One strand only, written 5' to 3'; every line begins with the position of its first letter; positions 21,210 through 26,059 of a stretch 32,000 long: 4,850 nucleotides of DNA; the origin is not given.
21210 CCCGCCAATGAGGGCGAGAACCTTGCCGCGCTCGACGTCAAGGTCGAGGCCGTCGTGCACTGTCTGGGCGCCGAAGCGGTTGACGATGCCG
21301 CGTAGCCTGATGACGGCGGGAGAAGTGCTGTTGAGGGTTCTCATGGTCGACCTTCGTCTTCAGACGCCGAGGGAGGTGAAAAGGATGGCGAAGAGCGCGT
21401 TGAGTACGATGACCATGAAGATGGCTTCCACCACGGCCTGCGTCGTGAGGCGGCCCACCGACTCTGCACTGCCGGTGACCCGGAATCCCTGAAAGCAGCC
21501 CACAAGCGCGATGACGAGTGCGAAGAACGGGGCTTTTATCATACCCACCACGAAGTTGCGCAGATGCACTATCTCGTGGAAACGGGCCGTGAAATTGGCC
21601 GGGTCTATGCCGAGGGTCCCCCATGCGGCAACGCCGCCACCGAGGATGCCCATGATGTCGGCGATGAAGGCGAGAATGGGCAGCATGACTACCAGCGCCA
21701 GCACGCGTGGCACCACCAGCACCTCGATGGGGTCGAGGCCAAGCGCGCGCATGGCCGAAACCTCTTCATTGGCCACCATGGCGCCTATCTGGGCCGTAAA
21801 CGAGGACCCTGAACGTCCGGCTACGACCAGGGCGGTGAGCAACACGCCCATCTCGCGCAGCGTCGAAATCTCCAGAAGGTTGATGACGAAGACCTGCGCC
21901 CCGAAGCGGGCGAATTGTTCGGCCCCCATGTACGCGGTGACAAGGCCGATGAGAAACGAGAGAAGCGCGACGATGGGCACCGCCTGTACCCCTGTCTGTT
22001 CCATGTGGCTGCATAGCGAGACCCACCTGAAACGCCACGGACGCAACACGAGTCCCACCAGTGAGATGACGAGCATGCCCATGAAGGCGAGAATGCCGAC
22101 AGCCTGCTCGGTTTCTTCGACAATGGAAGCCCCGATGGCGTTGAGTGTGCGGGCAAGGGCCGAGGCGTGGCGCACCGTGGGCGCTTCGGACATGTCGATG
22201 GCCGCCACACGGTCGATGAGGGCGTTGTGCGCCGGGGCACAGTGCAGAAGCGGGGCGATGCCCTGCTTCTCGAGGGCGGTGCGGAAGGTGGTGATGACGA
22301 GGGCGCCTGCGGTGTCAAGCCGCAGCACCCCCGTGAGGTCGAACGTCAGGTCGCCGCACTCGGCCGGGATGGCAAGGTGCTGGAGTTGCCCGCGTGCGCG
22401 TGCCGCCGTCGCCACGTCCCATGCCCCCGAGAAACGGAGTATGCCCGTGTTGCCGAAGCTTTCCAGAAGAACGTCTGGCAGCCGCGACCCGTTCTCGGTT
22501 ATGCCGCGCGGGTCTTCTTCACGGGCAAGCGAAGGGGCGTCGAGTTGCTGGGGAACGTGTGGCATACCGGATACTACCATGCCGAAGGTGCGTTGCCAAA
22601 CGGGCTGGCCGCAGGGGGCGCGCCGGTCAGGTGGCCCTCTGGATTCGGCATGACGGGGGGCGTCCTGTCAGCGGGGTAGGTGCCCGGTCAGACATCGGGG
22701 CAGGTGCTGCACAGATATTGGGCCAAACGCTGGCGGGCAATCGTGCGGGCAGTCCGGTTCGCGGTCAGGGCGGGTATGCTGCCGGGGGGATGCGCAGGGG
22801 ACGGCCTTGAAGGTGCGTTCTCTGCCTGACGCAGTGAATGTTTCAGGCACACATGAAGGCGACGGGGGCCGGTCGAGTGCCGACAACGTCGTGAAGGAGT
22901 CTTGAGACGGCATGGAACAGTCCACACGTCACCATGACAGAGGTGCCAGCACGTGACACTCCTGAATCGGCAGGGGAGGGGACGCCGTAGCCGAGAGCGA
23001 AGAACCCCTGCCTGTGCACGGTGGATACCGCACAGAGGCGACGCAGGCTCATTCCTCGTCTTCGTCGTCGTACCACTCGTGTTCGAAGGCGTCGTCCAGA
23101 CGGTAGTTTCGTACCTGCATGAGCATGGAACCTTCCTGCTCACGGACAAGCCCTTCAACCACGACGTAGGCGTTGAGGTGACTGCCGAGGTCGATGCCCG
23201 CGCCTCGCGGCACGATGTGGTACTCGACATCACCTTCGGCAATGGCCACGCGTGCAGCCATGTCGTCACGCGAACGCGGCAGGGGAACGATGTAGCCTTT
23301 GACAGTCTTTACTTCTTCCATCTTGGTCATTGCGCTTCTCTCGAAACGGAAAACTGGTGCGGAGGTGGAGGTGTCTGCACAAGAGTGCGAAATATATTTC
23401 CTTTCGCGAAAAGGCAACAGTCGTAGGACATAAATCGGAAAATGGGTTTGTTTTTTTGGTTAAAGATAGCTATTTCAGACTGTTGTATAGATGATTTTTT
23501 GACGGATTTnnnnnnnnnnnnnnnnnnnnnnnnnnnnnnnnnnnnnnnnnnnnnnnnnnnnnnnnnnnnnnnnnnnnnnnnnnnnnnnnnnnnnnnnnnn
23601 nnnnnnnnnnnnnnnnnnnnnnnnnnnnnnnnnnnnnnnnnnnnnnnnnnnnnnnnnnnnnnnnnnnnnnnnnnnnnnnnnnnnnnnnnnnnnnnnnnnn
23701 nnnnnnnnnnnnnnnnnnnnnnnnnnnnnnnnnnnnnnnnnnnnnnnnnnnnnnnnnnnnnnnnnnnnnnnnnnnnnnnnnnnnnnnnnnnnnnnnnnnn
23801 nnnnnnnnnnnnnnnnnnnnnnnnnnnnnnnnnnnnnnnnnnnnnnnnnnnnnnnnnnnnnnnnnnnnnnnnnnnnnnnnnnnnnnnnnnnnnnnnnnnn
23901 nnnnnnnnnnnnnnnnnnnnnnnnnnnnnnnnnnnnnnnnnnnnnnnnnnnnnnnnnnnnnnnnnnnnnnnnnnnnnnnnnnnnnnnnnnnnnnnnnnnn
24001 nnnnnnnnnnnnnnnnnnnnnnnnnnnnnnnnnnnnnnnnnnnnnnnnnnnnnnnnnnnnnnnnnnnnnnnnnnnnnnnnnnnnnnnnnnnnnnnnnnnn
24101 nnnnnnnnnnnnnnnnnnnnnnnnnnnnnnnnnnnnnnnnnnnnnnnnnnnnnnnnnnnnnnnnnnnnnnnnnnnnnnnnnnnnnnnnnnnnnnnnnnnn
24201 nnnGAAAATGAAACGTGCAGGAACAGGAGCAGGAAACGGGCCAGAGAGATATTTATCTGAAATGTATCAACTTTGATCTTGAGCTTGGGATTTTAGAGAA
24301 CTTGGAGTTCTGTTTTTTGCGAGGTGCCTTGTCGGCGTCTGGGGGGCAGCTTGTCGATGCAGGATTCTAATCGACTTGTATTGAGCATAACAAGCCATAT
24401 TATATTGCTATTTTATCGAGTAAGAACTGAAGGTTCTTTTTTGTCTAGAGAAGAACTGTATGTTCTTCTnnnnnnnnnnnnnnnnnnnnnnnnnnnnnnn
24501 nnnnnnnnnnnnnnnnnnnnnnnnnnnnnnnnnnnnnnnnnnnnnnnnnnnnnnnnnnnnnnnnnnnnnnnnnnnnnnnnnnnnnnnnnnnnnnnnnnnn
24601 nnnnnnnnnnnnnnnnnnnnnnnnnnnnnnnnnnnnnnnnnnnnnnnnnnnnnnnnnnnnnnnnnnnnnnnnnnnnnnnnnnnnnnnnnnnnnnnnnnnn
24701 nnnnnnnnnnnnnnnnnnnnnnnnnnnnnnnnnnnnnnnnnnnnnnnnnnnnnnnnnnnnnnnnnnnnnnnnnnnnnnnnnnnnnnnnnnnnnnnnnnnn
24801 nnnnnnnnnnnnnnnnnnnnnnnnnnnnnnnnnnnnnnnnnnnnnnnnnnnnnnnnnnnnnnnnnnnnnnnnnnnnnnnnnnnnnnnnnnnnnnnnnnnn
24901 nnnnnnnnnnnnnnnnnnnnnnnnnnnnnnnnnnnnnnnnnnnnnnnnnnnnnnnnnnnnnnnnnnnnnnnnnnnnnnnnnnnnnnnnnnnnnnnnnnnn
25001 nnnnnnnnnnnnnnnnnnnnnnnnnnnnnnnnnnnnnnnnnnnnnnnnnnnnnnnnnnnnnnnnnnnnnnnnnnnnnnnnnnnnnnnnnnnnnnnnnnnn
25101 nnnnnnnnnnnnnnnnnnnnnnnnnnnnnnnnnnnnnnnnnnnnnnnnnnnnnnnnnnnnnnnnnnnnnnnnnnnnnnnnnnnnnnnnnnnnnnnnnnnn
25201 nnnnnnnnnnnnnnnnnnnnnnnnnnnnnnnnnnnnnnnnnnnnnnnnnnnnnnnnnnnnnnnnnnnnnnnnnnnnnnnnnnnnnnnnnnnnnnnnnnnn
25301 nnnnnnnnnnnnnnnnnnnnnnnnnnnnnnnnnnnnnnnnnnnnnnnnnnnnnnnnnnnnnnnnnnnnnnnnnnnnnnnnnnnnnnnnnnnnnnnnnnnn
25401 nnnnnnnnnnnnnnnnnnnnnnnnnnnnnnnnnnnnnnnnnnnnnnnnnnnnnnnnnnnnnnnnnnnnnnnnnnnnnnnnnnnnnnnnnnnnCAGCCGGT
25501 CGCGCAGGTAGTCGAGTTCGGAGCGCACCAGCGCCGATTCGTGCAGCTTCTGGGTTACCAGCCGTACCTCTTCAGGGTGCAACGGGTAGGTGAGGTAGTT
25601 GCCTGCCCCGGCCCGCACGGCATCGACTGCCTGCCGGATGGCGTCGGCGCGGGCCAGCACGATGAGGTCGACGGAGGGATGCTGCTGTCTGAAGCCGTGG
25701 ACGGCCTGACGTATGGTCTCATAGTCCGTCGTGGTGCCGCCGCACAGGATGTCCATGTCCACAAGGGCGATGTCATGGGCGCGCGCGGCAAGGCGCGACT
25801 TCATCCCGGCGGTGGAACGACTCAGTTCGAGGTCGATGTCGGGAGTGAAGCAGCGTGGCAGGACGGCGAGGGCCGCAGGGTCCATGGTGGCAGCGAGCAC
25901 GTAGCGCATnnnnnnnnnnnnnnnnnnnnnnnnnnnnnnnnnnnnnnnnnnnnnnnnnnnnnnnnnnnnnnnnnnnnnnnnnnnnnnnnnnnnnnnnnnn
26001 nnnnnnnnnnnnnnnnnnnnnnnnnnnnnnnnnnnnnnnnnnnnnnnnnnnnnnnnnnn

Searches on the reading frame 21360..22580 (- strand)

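Call 7: search_protein_families(library=pfam, proteins=[window:21360-22580:-], max_evalue=0.01)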
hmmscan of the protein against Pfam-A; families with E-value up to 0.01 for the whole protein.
window:21360-22580:- (406 aa): 3 families
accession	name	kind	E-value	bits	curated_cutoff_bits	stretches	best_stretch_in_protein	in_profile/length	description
PF02405.21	MlaE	-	1.2e-73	247.6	22.5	1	191-399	3-211/212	Permease MlaE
PF01740.26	STAS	-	2.1e-07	31.1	22.6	1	41-114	6-79/106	STAS domain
PF13466.11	STAS_2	-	9.1e-06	26.2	29.2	1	48-108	1-59/80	STAS domain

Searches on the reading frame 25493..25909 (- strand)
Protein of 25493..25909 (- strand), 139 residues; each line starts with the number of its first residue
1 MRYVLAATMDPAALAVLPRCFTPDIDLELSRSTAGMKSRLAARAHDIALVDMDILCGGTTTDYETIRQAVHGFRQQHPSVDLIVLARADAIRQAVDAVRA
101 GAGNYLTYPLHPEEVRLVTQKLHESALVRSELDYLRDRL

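Call 42: search_protein_families(library=pfam, proteins=[window:25493-25909:-], max_evalue=10)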
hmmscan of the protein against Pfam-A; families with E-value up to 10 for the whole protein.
seq(139 aa): 1 family
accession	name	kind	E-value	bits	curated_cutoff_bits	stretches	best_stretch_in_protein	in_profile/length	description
PF00072.30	Response_reg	-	0.012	16.3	30.2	1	71-116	62-107/111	Response regulator receiver domain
